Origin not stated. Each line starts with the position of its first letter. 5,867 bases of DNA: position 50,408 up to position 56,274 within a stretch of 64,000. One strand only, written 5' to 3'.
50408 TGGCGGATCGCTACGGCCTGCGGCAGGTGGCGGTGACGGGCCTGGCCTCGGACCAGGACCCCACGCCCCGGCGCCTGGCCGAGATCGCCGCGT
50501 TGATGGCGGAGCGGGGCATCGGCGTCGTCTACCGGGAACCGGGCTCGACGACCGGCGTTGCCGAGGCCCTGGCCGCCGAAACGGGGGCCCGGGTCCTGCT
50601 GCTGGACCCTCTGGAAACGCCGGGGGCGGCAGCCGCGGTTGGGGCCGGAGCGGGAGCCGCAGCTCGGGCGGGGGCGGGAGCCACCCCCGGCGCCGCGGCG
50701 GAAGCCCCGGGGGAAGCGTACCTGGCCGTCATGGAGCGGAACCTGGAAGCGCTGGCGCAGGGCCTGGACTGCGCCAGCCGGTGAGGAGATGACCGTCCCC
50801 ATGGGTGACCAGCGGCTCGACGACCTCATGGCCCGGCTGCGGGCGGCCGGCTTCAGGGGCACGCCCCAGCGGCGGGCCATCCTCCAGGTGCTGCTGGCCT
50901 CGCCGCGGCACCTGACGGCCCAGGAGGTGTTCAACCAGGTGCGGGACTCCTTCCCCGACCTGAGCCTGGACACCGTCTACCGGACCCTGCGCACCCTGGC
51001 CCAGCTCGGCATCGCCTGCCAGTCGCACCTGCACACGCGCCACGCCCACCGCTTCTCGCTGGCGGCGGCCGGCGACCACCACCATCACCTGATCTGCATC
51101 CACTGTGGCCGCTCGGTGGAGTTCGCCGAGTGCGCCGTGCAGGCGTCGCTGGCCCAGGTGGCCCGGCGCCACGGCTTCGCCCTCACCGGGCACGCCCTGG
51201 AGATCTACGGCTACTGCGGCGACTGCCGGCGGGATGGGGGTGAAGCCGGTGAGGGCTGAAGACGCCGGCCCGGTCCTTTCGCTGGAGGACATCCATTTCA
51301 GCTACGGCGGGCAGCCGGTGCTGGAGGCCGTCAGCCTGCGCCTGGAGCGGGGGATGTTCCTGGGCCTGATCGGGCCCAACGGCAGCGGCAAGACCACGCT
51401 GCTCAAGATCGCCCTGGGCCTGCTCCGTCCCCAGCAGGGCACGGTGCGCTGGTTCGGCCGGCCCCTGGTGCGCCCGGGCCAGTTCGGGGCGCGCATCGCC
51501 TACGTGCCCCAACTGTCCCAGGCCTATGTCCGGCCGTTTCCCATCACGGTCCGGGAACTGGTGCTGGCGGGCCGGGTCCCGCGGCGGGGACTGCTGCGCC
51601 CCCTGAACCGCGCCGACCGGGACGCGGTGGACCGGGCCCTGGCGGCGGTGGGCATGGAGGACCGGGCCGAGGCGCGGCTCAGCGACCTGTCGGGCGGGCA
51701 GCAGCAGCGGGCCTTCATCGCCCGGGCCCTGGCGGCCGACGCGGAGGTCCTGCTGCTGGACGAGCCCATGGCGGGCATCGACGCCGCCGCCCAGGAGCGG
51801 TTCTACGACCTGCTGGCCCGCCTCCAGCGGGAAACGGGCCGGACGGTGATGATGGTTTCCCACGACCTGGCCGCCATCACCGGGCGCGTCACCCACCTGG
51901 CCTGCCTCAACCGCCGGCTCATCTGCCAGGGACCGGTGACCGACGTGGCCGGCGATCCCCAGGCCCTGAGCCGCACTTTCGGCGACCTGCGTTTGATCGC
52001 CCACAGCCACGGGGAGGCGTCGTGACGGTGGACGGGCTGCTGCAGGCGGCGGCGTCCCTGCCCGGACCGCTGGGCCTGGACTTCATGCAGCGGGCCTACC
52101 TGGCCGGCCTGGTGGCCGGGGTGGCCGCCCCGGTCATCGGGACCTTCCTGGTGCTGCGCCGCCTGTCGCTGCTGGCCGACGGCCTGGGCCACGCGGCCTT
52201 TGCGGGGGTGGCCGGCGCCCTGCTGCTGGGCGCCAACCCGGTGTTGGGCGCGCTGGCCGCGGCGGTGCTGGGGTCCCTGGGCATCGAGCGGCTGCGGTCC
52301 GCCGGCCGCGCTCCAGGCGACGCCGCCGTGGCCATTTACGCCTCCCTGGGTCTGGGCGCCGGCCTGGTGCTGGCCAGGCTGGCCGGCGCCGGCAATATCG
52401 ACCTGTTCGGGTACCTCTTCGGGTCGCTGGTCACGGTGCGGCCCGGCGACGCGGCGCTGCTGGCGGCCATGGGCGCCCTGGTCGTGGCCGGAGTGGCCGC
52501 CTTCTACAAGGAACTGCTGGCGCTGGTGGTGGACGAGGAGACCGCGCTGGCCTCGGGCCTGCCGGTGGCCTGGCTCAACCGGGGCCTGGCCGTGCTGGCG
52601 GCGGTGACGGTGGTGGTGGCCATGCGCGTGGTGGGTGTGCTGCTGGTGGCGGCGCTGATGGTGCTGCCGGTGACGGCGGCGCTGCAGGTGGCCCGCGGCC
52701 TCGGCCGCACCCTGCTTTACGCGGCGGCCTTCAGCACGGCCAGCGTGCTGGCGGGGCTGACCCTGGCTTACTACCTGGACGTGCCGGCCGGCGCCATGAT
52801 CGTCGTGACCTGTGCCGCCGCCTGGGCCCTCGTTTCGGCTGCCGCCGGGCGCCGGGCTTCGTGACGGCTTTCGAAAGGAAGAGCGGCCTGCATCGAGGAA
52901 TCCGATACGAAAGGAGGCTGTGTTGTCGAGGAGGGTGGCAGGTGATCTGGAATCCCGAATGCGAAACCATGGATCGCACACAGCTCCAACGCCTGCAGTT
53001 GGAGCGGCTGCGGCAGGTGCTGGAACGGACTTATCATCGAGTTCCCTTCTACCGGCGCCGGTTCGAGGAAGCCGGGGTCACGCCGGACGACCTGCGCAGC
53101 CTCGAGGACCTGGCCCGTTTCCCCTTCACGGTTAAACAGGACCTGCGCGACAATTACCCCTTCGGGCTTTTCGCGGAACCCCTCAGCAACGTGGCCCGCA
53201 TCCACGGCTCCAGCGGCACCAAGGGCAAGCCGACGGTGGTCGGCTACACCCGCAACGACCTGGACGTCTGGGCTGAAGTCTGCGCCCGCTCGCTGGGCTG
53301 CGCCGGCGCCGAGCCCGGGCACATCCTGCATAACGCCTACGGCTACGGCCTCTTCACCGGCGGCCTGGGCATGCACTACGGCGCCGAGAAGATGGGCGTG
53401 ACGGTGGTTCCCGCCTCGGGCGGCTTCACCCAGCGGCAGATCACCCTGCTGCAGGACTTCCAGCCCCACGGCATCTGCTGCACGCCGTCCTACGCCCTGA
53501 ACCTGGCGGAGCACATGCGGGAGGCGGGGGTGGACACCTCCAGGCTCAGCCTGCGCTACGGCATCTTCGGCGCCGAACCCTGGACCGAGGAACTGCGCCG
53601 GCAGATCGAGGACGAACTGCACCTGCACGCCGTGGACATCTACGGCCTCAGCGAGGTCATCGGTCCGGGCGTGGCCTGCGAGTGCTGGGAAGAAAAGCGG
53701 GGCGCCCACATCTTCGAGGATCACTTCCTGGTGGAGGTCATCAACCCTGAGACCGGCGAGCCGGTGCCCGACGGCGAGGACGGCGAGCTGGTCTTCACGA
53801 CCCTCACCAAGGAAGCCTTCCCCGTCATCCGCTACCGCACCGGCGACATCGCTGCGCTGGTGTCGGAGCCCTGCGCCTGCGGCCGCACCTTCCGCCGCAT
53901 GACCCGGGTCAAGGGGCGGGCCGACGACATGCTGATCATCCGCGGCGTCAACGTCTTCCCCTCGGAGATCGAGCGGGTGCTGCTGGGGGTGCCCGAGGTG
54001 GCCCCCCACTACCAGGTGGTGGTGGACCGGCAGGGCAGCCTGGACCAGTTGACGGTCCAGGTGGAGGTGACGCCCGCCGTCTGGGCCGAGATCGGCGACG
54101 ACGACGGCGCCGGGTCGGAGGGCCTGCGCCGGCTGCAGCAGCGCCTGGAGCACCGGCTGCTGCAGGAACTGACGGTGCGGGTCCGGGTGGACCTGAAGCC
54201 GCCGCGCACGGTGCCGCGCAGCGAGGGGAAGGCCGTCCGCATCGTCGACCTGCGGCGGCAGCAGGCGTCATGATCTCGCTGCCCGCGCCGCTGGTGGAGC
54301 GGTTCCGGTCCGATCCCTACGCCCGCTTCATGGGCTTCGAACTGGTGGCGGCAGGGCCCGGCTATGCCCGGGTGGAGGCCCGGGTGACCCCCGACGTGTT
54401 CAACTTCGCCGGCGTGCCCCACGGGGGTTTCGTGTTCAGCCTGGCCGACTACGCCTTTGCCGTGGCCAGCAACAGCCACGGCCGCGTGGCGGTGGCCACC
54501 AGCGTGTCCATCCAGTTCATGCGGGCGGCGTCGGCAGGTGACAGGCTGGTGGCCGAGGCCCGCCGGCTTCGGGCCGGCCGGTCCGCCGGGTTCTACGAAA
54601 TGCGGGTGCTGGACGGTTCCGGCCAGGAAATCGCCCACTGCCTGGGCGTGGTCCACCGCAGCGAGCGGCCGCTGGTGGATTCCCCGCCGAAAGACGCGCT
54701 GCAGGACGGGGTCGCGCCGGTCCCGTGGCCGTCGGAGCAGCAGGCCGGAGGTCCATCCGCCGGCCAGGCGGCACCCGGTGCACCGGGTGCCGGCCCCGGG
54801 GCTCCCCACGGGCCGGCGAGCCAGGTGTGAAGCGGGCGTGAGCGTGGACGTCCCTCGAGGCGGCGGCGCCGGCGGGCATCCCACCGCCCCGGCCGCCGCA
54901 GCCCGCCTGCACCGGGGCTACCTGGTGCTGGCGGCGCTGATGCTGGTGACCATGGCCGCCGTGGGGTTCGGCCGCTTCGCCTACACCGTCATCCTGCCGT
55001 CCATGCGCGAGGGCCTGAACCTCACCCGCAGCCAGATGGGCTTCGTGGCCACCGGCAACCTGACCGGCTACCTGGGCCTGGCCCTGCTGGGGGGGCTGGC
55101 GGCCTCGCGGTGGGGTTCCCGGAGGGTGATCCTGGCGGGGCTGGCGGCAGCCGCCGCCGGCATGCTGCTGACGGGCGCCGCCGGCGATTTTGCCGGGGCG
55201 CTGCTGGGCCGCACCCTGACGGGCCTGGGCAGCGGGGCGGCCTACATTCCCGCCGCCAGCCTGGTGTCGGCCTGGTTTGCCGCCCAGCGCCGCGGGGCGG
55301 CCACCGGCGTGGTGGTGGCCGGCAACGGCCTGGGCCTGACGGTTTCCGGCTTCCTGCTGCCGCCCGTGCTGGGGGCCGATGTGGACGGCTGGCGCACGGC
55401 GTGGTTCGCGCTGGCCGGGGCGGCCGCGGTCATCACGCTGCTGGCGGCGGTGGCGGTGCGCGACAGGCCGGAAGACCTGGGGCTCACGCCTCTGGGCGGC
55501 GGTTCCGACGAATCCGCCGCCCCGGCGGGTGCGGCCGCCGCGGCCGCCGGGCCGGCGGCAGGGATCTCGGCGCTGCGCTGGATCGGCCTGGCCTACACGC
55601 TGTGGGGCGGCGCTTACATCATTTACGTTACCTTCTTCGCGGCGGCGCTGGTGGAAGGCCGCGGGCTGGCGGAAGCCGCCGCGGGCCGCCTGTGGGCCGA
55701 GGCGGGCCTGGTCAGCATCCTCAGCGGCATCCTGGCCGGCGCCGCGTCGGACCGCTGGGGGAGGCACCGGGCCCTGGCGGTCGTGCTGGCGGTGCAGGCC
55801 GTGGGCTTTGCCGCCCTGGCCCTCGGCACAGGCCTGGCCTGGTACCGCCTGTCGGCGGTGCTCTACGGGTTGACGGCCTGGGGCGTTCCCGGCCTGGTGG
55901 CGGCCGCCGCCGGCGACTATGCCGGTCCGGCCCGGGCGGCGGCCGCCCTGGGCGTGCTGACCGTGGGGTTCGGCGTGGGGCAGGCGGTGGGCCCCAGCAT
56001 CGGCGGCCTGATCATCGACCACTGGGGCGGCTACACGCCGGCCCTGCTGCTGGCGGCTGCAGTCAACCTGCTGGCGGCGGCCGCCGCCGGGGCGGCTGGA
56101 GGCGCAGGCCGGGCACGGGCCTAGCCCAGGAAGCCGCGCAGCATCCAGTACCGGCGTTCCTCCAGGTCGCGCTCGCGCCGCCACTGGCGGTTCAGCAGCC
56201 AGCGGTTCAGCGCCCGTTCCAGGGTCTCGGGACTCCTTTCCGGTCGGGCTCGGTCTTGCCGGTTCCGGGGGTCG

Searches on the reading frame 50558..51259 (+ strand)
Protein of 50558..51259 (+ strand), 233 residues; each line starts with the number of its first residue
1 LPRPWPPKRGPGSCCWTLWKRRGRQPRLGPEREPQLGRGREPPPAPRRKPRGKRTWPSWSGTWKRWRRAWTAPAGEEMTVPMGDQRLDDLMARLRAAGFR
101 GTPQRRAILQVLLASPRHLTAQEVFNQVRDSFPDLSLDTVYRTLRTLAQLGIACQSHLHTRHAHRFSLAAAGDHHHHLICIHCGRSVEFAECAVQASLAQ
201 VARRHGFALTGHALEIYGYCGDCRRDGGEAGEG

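Call 65: search_protein_families(library=pfam, proteins=[window:50558-51259:+])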
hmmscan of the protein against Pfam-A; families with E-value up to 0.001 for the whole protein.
window:50558-51259:+ (233 aa): 2 families
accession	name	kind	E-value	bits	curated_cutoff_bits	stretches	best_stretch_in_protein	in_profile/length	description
PF01475.25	FUR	-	2.8e-32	111.8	23.1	1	97-217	2-121/121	Ferric uptake regulator family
PF12840.13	HTH_20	-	0.0004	20.7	27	1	103-152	4-47/51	Helix-turn-helix domain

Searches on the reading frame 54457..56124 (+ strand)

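Call 65: search_protein_families(library=pfam, proteins=[window:54457-56124:+])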
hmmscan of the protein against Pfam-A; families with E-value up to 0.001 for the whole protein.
window:54457-56124:+ (555 aa): 2 families
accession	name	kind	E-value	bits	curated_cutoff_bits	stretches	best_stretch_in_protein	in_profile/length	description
PF06779.20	MFS_4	-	4.4e-50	171.5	26.3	1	166-543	2-362/364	Uncharacterised MFS-type transporter YbfB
PF07690.21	MFS_1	-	1.1e-40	140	33.4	2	163-499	2-333/347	Major Facilitator Superfamily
